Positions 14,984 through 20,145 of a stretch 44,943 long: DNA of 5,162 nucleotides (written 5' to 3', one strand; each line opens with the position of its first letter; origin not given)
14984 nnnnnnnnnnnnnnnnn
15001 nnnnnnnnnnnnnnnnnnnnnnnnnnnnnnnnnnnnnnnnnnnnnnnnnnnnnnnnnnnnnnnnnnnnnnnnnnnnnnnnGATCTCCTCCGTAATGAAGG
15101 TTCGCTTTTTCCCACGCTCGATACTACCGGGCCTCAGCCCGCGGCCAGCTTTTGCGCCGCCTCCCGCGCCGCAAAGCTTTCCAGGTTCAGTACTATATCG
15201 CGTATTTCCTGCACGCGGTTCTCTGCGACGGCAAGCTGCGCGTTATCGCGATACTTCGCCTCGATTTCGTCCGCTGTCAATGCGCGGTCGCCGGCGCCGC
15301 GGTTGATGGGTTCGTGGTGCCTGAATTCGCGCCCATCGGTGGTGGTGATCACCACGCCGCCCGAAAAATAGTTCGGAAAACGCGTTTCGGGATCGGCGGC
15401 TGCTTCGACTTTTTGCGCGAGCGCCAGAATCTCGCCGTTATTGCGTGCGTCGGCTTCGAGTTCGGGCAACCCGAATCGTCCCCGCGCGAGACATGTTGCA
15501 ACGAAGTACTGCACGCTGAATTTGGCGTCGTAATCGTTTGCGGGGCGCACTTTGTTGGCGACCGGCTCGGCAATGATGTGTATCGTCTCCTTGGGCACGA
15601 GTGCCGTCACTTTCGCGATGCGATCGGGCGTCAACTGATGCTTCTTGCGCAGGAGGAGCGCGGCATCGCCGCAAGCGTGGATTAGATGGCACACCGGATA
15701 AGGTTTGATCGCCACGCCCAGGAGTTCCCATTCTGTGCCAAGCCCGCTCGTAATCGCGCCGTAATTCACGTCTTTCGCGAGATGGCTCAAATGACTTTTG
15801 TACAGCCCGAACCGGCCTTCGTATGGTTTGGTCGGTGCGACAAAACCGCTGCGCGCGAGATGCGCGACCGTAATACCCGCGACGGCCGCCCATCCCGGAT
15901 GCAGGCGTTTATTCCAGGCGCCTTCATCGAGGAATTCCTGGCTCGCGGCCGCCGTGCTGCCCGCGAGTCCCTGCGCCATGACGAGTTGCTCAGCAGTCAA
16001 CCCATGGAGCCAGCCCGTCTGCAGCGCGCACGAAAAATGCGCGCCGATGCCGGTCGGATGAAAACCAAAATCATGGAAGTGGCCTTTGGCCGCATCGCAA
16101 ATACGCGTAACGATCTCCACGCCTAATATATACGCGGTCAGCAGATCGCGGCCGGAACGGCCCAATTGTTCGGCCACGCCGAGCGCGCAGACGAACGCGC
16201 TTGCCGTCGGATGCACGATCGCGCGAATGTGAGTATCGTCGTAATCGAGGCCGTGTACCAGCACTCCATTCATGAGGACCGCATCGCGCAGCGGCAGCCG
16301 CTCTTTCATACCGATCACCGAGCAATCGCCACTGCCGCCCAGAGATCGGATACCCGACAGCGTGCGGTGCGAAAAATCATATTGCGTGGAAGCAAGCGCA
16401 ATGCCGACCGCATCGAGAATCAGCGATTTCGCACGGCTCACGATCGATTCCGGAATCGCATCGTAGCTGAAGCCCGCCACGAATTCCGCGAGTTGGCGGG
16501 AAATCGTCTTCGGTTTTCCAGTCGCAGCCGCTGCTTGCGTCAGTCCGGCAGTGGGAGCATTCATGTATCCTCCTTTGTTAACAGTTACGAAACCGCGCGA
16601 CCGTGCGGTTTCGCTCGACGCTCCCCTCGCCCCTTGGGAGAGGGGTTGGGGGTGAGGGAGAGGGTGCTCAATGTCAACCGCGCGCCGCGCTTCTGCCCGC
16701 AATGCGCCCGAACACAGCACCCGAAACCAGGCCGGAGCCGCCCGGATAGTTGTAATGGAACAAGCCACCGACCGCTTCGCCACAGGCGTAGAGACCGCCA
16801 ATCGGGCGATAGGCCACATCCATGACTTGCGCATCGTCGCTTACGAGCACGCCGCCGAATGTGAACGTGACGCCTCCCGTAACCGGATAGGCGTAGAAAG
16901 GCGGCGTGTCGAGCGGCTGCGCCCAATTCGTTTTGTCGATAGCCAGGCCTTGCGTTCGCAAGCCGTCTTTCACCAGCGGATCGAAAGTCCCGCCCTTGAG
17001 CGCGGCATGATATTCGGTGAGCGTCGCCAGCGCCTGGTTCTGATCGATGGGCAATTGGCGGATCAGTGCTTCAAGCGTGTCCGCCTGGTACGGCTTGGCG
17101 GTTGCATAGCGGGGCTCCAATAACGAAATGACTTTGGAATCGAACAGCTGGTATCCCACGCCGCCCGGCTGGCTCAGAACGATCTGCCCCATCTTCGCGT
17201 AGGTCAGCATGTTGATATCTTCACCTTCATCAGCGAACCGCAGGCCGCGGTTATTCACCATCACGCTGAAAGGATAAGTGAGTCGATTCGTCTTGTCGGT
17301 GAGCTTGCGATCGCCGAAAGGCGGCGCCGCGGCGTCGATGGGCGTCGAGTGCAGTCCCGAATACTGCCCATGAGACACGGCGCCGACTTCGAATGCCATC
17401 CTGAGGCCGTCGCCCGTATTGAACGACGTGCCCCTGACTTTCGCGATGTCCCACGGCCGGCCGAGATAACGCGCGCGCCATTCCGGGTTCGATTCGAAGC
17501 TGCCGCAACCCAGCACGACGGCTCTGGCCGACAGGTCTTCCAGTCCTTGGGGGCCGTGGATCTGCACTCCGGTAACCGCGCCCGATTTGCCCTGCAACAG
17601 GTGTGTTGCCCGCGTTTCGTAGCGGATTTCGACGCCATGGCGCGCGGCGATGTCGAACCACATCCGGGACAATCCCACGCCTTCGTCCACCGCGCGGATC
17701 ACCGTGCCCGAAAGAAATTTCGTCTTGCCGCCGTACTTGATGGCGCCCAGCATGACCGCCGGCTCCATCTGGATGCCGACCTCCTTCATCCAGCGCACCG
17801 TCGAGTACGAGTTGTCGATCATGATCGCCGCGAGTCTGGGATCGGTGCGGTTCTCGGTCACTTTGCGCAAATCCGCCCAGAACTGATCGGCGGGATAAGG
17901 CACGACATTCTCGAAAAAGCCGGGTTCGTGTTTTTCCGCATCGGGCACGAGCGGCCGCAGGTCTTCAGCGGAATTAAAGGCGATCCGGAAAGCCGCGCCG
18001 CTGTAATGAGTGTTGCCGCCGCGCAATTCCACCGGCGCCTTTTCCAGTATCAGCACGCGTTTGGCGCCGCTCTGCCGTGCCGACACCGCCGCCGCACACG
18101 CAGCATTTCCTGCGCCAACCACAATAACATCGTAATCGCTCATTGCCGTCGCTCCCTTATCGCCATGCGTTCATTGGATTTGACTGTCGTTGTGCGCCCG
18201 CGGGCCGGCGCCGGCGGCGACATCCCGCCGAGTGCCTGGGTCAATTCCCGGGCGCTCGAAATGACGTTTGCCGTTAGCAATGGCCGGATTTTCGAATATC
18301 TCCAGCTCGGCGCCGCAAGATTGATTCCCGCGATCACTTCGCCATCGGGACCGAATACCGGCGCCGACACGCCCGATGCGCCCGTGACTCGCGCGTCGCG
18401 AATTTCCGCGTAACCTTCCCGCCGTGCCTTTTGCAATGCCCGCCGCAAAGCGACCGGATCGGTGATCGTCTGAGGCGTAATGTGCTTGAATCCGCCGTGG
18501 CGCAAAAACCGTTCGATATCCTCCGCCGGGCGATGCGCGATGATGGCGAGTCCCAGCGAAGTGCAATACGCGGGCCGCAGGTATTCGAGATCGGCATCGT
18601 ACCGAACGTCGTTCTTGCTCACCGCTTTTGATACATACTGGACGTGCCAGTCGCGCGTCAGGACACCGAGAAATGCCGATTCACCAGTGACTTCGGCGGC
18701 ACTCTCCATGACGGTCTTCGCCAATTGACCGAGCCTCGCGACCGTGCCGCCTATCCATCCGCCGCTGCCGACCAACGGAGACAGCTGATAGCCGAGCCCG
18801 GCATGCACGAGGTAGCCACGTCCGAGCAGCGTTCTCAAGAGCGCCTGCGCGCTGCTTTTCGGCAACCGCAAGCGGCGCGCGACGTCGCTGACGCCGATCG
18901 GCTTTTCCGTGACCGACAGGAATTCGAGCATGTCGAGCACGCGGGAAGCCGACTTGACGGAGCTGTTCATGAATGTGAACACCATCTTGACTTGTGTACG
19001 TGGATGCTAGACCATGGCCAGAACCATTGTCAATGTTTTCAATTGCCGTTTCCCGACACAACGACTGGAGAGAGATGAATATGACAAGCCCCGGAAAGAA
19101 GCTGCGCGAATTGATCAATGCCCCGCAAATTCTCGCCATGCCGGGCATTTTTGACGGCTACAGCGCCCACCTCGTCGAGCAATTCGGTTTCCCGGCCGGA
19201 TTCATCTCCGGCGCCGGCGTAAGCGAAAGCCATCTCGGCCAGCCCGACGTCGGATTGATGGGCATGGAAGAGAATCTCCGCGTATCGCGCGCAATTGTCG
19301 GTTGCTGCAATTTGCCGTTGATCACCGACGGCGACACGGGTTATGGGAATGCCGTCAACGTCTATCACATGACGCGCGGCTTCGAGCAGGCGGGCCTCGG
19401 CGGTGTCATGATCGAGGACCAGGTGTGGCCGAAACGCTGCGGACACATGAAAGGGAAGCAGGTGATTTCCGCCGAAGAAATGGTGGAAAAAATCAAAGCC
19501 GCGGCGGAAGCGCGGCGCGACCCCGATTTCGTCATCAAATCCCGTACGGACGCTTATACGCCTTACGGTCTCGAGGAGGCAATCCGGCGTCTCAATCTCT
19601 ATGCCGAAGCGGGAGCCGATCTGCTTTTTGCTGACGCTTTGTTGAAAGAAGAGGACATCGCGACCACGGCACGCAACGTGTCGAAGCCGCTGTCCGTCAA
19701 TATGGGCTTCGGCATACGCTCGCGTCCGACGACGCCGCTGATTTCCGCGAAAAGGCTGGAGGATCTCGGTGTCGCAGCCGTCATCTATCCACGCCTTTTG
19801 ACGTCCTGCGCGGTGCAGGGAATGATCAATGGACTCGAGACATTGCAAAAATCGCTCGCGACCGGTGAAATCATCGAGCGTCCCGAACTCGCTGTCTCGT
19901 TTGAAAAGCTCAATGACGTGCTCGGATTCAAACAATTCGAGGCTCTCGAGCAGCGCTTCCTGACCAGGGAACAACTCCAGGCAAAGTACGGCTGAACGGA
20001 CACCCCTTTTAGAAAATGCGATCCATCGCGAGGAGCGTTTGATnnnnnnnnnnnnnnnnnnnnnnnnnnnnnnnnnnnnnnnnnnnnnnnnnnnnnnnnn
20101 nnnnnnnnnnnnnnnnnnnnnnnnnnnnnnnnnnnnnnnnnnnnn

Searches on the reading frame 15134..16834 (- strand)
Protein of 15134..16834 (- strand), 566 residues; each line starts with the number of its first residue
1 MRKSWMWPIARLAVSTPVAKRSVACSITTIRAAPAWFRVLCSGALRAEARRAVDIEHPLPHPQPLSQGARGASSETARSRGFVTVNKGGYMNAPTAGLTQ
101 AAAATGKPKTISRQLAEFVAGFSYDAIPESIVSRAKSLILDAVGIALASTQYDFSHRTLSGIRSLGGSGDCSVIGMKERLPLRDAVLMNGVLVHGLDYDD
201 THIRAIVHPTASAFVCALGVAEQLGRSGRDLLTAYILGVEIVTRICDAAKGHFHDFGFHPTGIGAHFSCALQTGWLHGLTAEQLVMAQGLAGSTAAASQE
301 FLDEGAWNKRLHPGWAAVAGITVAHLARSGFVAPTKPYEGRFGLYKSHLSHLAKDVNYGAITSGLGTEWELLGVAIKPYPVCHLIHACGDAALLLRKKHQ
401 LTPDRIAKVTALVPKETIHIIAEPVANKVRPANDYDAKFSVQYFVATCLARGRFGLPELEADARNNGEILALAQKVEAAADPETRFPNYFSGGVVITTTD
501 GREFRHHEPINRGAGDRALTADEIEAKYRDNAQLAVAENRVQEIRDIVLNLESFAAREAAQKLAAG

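Call 36: search_protein_families(library=pfam, proteins=[window:15134-16834:-], max_evalue=0.001)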
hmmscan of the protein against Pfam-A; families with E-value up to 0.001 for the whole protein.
window:15134-16834:- (566 aa): 2 families
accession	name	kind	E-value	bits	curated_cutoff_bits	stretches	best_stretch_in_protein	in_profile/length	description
PF03972.19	MmgE_PrpD_N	-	4.7e-63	213.1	32.1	1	113-350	1-237/244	MmgE/PrpD N-terminal domain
PF19305.4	MmgE_PrpD_C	-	1.8e-35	122.7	32.1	1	379-552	1-172/173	MmgE/PrpD C-terminal domain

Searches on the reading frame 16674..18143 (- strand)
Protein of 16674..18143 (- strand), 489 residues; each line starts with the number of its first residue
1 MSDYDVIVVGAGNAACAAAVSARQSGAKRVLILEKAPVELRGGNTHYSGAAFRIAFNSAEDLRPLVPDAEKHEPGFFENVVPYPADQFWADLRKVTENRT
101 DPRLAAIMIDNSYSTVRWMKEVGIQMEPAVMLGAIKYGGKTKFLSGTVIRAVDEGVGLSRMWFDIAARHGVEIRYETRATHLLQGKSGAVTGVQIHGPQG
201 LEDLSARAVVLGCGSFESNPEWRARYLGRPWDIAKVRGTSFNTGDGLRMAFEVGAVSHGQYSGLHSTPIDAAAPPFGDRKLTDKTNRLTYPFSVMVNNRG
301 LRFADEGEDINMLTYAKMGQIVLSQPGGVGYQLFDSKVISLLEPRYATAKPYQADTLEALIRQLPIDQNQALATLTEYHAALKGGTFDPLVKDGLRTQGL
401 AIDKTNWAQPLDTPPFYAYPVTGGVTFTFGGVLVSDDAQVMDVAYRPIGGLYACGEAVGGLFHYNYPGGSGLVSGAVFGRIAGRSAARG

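Call 36: search_protein_families(library=pfam, proteins=[window:16674-18143:-], max_evalue=0.001)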
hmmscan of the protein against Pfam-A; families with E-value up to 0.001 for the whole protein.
window:16674-18143:- (489 aa): 5 families
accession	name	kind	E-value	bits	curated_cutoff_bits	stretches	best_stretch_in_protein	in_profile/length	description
PF00890.30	FAD_binding_2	-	2.9e-34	119.4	20.4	1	5-471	1-412/414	FAD binding domain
PF01266.30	DAO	-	1.7e-07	31.5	27.9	1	5-243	1-231/353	FAD dependent oxidoreductase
PF12831.13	FAD_oxidored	-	1.8e-07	31.3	27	1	5-210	1-141/416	FAD dependent oxidoreductase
PF03486.20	HI0933_like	-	6.7e-06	26.2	50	0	5-37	2-33/244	HI0933-like protein Rossmann domain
PF07992.20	Pyr_redox_2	-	2.1e-05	24.5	26.1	1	4-78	1-58/291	Pyridine nucleotide-disulphide oxidoreductase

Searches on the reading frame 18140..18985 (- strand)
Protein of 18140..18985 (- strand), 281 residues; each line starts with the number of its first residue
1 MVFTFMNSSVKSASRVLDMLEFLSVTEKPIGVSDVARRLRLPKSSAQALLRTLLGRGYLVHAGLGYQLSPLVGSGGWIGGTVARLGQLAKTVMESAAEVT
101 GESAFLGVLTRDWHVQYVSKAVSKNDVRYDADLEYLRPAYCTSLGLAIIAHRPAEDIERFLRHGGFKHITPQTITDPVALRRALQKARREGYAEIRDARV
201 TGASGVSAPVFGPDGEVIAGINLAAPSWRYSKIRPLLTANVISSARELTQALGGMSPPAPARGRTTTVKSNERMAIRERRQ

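Call 10: search_protein_families(library=pfam, proteins=[window:18140-18985:-], max_evalue=0.001)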
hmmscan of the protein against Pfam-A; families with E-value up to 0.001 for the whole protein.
window:18140-18985:- (281 aa): 3 families
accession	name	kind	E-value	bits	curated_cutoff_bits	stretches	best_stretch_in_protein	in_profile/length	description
PF01614.24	IclR_C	-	3.9e-27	95.4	24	1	85-248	9-172/174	Bacterial transcriptional regulator IclR C-terminal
PF09339.16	HTH_IclR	-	1e-10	41.7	22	1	12-60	1-49/52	IclR helix-turn-helix domain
PF12802.13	MarR_2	-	0.00012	22.5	27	1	17-60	8-51/61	MarR family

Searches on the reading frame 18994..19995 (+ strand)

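Call 10: search_protein_families(library=pfam, proteins=[window:18994-19995:+], max_evalue=0.001)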
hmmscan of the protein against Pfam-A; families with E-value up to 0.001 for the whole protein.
window:18994-19995:+ (333 aa): 2 families
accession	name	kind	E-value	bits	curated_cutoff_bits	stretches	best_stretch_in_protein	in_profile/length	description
PF13714.12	PEP_mutase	-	1.3e-49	169.4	31.5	1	37-282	1-237/240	Phosphoenolpyruvate phosphomutase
PF00463.27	ICL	-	1.4e-10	40.8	26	1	107-187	150-233/526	Isocitrate lyase family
